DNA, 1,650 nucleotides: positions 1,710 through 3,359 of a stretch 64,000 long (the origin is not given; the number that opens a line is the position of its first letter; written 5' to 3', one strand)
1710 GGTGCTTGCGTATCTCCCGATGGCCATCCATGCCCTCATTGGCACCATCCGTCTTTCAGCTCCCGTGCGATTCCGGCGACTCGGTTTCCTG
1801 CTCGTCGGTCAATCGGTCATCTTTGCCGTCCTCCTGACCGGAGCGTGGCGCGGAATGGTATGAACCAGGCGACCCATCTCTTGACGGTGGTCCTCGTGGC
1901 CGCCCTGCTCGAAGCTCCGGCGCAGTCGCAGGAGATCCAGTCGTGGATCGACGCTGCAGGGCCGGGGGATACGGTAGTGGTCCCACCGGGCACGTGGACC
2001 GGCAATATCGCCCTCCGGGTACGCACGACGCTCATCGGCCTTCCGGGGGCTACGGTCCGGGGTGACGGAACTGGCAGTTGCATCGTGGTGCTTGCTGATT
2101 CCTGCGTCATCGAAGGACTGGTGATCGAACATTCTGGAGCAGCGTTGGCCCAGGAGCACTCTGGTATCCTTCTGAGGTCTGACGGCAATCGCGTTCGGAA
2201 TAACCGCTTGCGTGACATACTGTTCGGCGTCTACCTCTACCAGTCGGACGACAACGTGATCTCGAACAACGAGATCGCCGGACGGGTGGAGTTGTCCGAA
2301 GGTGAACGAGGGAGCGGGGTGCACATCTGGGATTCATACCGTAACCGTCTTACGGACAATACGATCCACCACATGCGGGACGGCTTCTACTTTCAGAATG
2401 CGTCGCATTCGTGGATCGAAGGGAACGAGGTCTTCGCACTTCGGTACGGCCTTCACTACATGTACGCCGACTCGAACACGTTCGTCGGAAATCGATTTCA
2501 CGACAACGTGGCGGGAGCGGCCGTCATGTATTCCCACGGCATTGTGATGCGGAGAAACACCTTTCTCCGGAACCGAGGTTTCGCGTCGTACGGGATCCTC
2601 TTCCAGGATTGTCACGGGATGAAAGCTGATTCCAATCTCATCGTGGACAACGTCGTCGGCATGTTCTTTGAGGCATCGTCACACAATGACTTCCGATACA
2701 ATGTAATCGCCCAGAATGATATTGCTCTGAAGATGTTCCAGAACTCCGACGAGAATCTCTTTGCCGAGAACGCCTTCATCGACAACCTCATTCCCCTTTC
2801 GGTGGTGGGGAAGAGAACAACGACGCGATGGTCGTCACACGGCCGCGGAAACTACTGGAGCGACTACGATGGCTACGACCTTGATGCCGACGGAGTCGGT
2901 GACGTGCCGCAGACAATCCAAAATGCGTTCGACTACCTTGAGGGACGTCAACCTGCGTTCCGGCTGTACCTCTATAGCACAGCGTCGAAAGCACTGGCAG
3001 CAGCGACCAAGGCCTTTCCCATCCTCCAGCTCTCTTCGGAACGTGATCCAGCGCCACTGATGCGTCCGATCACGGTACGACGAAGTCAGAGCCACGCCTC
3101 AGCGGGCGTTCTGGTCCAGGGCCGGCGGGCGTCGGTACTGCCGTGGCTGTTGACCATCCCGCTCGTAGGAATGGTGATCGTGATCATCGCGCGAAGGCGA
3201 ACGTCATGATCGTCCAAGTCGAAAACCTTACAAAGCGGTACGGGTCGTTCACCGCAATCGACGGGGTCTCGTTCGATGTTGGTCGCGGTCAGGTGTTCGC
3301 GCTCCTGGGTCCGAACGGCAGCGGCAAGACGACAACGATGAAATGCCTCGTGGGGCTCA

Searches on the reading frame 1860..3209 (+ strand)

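Call 45: search_protein_families(library=pfam, proteins=[window:1860-3209:+], max_evalue=0.00001)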
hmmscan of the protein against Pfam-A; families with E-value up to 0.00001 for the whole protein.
window:1860-3209:+ (449 aa): 2 families
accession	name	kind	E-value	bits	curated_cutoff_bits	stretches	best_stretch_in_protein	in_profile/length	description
PF13229.12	Beta_helix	-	3.4e-45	153.9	25.9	2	101-240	1-139/158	Right handed beta helix region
PF05048.19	NosD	-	8.1e-45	153.3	23.6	1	147-338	14-212/212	Periplasmic copper-binding protein (NosD)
